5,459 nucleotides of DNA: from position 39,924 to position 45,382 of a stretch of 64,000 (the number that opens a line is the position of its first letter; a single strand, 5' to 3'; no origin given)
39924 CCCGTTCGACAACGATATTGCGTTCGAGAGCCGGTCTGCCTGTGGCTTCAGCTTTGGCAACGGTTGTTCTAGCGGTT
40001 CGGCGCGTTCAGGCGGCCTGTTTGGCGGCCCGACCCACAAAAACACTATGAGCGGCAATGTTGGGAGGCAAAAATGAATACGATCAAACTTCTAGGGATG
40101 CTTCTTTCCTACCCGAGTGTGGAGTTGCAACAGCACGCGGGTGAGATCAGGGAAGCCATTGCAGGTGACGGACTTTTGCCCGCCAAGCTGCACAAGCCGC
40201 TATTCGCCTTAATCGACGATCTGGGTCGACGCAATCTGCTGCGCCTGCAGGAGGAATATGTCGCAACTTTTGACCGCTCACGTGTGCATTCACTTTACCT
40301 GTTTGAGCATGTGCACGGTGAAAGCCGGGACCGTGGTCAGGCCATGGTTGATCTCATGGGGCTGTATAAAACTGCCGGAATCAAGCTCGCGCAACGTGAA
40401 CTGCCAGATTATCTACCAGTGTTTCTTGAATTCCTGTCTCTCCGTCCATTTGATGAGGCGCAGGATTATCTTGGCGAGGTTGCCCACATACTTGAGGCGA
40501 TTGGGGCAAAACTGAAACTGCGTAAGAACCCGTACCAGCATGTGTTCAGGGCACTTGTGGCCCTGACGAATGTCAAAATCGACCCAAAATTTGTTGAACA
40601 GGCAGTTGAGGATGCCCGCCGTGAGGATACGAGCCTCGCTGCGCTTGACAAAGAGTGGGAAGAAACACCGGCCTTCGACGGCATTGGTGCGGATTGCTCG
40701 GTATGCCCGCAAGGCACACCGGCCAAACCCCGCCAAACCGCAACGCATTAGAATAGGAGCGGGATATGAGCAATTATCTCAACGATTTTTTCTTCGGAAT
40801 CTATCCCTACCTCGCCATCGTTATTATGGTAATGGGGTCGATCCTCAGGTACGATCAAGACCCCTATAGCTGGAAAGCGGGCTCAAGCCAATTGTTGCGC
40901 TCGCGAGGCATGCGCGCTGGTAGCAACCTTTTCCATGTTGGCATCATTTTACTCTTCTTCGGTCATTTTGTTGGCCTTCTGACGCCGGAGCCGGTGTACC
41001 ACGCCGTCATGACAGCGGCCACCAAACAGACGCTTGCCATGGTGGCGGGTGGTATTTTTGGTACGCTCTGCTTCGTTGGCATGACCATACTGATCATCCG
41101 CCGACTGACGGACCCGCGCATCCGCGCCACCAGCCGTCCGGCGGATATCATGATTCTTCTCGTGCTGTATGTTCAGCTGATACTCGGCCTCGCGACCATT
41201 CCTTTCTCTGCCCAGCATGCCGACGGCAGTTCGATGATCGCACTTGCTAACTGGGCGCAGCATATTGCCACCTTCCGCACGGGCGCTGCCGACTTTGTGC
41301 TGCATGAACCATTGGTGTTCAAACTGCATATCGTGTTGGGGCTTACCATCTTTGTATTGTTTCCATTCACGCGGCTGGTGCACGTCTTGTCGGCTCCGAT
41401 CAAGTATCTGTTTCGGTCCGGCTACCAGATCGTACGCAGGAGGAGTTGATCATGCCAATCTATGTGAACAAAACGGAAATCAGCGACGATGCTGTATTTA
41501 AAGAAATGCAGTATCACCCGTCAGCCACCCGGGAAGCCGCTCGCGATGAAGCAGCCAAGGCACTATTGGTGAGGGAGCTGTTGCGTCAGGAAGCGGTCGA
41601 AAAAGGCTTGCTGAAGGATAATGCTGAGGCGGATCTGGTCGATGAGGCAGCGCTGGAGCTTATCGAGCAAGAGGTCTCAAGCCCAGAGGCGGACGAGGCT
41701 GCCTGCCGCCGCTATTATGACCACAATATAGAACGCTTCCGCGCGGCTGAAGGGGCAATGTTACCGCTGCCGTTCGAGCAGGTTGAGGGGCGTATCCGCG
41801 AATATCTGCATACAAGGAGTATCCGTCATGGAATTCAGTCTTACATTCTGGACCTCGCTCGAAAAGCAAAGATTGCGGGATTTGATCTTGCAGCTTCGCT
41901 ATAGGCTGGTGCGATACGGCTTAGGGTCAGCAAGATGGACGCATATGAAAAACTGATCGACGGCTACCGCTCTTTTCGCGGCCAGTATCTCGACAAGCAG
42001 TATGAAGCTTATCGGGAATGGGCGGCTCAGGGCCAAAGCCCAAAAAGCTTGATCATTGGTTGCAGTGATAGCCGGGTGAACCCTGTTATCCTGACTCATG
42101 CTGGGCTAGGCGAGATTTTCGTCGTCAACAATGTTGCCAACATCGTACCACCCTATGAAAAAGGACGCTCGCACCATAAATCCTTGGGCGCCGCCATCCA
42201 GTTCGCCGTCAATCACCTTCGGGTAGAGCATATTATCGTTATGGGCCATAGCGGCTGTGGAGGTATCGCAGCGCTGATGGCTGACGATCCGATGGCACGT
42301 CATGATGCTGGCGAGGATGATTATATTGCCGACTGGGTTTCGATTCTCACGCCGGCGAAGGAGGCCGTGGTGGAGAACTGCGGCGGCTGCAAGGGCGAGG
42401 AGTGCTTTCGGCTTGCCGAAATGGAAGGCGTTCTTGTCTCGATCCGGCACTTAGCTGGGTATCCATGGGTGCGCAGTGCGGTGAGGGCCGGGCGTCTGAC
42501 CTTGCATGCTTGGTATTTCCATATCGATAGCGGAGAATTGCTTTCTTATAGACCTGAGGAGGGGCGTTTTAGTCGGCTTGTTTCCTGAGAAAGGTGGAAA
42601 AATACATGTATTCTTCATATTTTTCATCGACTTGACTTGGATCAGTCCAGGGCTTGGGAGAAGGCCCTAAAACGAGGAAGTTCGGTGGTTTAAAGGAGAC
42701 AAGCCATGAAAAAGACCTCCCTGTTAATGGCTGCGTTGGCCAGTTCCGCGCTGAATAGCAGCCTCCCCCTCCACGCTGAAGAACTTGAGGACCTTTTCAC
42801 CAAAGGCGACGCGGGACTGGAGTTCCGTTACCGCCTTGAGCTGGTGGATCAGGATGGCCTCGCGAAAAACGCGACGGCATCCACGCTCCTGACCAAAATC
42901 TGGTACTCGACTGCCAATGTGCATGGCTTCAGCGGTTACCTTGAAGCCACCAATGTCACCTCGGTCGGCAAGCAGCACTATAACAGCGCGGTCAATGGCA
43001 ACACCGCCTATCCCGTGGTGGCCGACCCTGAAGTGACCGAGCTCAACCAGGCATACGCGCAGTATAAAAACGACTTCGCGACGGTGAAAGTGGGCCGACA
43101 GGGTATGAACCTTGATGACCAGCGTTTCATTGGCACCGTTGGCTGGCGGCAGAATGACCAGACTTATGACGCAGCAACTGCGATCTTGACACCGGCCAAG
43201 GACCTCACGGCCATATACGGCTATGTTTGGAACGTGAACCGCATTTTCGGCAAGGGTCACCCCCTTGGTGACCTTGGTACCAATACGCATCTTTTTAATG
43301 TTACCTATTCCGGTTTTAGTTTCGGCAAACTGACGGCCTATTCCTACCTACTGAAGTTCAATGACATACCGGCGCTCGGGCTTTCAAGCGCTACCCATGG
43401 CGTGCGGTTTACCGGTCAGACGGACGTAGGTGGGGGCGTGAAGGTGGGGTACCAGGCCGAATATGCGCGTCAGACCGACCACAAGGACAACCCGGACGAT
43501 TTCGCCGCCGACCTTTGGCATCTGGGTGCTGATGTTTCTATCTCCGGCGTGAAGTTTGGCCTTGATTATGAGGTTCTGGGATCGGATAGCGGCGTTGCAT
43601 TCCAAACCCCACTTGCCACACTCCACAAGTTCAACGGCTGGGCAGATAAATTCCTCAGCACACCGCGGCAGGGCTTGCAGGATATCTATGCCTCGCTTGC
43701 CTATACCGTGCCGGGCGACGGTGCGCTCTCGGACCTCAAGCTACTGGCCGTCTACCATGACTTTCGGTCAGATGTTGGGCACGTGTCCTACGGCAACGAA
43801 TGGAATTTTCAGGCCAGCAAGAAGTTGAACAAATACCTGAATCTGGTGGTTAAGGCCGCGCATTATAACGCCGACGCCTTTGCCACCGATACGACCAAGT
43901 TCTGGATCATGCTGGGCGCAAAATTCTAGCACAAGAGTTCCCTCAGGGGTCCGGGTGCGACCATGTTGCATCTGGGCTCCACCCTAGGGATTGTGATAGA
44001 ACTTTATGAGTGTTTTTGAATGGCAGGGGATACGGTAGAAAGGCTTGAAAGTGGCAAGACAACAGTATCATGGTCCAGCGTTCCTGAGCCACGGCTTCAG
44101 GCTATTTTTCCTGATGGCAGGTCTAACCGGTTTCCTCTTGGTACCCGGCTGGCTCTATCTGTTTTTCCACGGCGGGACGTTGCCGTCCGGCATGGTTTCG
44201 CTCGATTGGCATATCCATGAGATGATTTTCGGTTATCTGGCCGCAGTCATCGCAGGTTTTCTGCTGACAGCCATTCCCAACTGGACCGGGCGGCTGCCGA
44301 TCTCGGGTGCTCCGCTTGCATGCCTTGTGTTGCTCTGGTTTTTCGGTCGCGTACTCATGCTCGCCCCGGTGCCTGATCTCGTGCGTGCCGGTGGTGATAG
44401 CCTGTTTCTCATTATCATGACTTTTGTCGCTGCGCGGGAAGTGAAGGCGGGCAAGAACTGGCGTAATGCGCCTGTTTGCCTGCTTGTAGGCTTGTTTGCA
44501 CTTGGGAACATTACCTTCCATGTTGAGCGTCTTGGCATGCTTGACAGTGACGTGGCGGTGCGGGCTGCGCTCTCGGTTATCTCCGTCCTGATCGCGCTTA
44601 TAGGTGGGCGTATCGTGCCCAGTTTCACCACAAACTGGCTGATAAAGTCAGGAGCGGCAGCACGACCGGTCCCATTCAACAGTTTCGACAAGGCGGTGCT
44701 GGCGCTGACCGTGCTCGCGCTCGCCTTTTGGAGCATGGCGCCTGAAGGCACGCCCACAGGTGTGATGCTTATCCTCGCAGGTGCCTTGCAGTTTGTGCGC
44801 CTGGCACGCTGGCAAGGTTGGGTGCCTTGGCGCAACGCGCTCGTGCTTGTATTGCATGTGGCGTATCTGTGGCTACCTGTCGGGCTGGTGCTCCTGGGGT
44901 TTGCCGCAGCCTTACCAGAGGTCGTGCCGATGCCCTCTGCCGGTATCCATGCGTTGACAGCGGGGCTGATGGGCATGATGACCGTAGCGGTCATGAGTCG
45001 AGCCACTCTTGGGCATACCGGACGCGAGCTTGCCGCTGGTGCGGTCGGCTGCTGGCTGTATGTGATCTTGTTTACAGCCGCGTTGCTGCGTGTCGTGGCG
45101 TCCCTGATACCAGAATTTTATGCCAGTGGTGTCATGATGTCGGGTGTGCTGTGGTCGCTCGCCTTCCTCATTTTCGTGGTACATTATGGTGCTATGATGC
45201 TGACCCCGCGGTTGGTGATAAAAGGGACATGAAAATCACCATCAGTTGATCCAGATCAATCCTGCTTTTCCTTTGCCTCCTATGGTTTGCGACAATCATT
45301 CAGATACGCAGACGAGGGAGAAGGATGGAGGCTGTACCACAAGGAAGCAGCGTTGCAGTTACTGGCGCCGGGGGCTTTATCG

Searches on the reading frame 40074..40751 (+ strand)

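Call 14: search_protein_families(library=pfam, proteins=[window:40074-40751:+], max_evalue=0.00001)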
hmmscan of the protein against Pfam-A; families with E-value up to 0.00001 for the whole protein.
window:40074-40751:+ (225 aa): 1 family
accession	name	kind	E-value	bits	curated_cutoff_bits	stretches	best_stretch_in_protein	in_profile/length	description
PF02613.20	Nitrate_red_del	-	3.5e-15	56.7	22.2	1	35-158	4-134/136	Nitrate reductase delta subunit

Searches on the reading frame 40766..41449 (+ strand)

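Call 14: search_protein_families(library=pfam, proteins=[window:40766-41449:+], max_evalue=0.00001)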
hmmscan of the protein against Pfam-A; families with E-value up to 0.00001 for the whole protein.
window:40766-41449:+ (227 aa): 1 family
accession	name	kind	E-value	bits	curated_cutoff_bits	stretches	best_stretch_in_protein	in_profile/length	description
PF02665.19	Nitrate_red_gam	-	3.1e-77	259.5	22.9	1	6-226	1-217/217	Nitrate reductase gamma subunit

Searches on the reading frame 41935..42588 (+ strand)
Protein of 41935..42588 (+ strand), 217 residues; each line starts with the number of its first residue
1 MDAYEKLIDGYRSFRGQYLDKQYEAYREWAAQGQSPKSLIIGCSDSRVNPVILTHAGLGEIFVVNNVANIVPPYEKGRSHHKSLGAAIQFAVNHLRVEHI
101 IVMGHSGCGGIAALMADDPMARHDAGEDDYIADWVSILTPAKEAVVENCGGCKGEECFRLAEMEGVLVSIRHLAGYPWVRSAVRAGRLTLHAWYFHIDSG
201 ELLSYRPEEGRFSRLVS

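Call 15: search_protein_families(library=pfam, proteins=[window:41935-42588:+], max_evalue=0.00001)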
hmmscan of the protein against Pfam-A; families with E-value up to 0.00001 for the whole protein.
window:41935-42588:+ (217 aa): 1 family
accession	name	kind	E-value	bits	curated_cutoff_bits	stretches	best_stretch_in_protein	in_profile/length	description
PF00484.24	Pro_CA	-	1.2e-43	149.5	25.7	1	39-202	2-156/156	Carbonic anhydrase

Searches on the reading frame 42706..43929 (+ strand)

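Call 15: search_protein_families(library=pfam, proteins=[window:42706-43929:+], max_evalue=0.00001)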
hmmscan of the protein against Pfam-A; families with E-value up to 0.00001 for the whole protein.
window:42706-43929:+ (407 aa): 1 family
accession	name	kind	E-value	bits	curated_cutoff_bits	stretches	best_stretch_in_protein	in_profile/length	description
PF13372.12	Alginate_exp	-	1.4e-10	41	25.2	1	36-257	5-225/395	Alginate export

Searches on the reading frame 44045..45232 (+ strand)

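Call 15: search_protein_families(library=pfam, proteins=[window:44045-45232:+], max_evalue=0.00001)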
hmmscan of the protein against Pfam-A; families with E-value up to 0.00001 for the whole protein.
window:44045-45232:+ (395 aa): 1 family
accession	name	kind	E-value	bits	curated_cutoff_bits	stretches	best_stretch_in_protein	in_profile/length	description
PF05940.17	NnrS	-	1.1e-103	347.9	28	1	12-389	1-371/371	NnrS protein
